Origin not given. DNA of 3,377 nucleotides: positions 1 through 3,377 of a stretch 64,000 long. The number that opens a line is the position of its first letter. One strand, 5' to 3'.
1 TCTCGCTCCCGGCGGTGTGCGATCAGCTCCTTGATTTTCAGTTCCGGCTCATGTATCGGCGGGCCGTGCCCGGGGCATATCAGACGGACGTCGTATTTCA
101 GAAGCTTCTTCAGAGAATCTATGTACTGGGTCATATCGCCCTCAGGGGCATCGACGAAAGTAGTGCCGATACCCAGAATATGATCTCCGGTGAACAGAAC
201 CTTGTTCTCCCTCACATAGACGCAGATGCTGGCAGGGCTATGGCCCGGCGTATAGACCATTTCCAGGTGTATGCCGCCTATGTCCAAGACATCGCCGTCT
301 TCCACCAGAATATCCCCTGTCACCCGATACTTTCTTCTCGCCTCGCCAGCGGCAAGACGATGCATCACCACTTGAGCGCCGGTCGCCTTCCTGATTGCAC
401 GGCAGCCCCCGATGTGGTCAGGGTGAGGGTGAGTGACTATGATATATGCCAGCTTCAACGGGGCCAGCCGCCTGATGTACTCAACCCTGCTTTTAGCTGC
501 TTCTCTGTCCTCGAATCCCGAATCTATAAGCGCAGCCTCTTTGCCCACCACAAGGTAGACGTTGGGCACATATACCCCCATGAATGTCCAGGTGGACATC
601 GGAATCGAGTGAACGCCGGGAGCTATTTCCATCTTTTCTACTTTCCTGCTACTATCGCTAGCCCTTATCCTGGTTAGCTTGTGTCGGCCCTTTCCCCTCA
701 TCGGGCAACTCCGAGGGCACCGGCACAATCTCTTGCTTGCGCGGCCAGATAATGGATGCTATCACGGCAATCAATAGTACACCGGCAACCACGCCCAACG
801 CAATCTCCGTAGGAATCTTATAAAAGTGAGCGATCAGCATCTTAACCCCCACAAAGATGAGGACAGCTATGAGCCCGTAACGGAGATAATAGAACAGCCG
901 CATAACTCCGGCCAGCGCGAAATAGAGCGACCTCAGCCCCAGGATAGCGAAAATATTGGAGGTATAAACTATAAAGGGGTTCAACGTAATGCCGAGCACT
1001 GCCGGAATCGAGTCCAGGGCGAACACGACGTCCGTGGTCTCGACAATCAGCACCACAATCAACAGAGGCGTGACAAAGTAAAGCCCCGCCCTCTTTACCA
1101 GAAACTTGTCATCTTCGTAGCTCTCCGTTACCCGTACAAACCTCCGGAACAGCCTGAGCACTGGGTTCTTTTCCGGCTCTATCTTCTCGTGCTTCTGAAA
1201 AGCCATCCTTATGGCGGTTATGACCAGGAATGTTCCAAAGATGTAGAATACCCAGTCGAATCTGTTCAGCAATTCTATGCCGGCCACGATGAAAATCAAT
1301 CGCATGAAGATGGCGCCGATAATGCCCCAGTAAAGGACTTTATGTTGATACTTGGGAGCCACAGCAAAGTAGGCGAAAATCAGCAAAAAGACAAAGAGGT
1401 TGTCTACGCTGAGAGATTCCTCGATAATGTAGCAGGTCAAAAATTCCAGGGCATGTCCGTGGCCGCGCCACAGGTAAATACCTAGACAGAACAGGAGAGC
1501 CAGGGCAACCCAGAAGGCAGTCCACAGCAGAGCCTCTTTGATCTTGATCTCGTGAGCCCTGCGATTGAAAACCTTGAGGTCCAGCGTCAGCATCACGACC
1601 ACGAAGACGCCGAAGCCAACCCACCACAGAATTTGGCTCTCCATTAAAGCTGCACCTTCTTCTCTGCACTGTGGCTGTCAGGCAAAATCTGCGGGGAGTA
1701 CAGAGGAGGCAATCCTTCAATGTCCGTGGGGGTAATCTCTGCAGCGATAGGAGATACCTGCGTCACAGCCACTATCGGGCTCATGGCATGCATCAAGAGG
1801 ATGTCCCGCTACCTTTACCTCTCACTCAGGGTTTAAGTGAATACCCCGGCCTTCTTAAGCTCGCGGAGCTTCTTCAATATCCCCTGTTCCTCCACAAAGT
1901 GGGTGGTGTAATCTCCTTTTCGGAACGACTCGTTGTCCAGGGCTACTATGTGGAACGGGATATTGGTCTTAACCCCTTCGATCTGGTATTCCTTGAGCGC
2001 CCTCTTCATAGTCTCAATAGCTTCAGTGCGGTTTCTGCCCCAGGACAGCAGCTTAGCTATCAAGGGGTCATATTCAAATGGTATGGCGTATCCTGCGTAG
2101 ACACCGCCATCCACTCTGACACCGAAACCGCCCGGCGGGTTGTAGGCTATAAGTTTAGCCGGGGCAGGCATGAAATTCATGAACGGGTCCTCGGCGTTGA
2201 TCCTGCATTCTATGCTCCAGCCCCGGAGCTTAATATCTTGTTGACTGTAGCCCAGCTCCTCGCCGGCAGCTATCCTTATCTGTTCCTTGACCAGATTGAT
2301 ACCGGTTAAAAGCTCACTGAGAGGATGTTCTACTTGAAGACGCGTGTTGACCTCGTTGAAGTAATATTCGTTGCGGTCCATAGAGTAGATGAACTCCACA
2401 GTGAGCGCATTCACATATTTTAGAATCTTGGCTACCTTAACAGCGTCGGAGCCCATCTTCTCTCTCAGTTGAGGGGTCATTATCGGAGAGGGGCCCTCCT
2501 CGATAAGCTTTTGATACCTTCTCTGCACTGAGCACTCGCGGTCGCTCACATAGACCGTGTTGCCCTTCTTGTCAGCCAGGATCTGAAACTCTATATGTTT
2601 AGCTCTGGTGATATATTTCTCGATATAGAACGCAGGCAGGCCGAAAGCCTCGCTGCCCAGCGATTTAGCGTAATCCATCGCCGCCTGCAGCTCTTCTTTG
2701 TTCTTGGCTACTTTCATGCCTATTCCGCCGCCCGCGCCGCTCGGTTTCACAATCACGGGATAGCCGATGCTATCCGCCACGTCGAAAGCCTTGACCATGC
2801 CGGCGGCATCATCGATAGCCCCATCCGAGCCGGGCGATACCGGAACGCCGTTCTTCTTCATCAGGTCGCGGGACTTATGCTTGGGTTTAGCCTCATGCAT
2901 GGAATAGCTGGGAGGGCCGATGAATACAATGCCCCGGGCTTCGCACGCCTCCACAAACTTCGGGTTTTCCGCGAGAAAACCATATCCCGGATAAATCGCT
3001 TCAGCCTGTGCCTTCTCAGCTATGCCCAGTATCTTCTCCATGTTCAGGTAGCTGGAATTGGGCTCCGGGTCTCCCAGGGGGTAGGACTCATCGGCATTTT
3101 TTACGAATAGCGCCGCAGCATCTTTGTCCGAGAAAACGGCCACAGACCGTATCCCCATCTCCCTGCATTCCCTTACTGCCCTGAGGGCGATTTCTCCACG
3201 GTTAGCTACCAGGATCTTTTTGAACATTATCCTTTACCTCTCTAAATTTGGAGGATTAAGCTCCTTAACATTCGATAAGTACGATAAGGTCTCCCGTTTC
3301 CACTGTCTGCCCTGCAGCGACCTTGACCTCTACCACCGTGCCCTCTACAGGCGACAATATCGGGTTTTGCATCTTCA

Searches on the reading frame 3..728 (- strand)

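Call 9: search_protein_families(library=pfam, proteins=[window:3-728:-])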
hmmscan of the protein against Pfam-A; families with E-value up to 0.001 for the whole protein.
window:3-728:- (242 aa): 3 families
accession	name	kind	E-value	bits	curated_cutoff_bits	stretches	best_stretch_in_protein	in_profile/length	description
PF00753.33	Lactamase_B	-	2.2e-36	126.1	22.7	1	51-221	2-196/196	Metallo-beta-lactamase superfamily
PF19583.5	ODP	-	3.4e-11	43.8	27.2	1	56-188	4-141/194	ODP family beta lactamase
PF12706.13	Lactamase_B_2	-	1.3e-05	25.3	27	1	67-134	4-74/200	Beta-lactamase superfamily domain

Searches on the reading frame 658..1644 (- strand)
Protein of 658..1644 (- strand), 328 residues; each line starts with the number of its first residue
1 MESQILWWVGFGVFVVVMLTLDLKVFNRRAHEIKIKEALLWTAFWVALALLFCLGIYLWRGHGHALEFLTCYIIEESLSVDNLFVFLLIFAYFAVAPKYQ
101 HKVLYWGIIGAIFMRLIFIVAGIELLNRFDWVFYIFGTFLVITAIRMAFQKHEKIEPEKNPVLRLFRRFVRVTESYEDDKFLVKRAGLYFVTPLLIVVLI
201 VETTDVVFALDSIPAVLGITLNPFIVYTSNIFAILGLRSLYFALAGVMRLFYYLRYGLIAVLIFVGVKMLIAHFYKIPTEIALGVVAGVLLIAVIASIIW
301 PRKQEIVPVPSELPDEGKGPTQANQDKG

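Call 8: search_protein_families(library=pfam, proteins=[window:658-1644:-])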
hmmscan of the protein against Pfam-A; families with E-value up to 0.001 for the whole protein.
window:658-1644:- (328 aa): 1 family
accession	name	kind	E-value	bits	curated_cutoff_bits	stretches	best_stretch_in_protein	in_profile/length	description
PF03741.22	TerC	-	1.4e-51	175.2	27.8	1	70-272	2-177/178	Integral membrane protein TerC family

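Call 76: find_encoding_contigs(protein=window:658-1644:-, flank=10000, max_places=4)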
Protein window:658-1644:- (328 aa): 1 contig read that carries it; 1 place shown.
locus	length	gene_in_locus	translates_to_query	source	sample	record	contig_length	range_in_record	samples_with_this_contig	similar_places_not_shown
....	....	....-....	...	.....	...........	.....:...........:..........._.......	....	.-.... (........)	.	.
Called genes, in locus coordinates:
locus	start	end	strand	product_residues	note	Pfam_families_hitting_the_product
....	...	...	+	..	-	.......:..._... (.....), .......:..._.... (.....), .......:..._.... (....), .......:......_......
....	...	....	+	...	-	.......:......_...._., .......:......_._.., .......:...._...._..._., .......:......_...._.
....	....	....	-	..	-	-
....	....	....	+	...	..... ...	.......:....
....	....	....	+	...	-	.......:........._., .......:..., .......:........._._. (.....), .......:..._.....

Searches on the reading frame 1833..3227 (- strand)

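Call 8: search_protein_families(library=pfam, proteins=[window:1833-3227:-])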
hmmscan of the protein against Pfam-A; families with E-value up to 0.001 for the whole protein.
window:1833-3227:- (464 aa): 6 families
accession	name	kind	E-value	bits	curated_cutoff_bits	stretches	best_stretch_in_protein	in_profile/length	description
PF02786.22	CPSase_L_D2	-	1.1e-68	231.3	19.8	1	116-326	2-209/211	Carbamoyl-phosphate synthase L chain, ATP binding domain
PF00289.28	Biotin_carb_N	-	1.4e-44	151.5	25.5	1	1-110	1-110/110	Biotin carboxylase, N-terminal domain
PF02785.25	Biotin_carb_C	-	7.5e-38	129.4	32.4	1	340-447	1-108/108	Biotin carboxylase C-terminal domain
PF07478.18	Dala_Dala_lig_C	-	1.4e-11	44.8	24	1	148-295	29-174/204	D-ala D-ala ligase C-terminus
PF02655.19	ATP-grasp_3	-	4.1e-05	24.2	23.2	1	152-298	28-158/160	ATP-grasp domain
PF08443.16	RimK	-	0.00092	19.3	21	0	114-317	2-185/188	RimK-like ATP-grasp domain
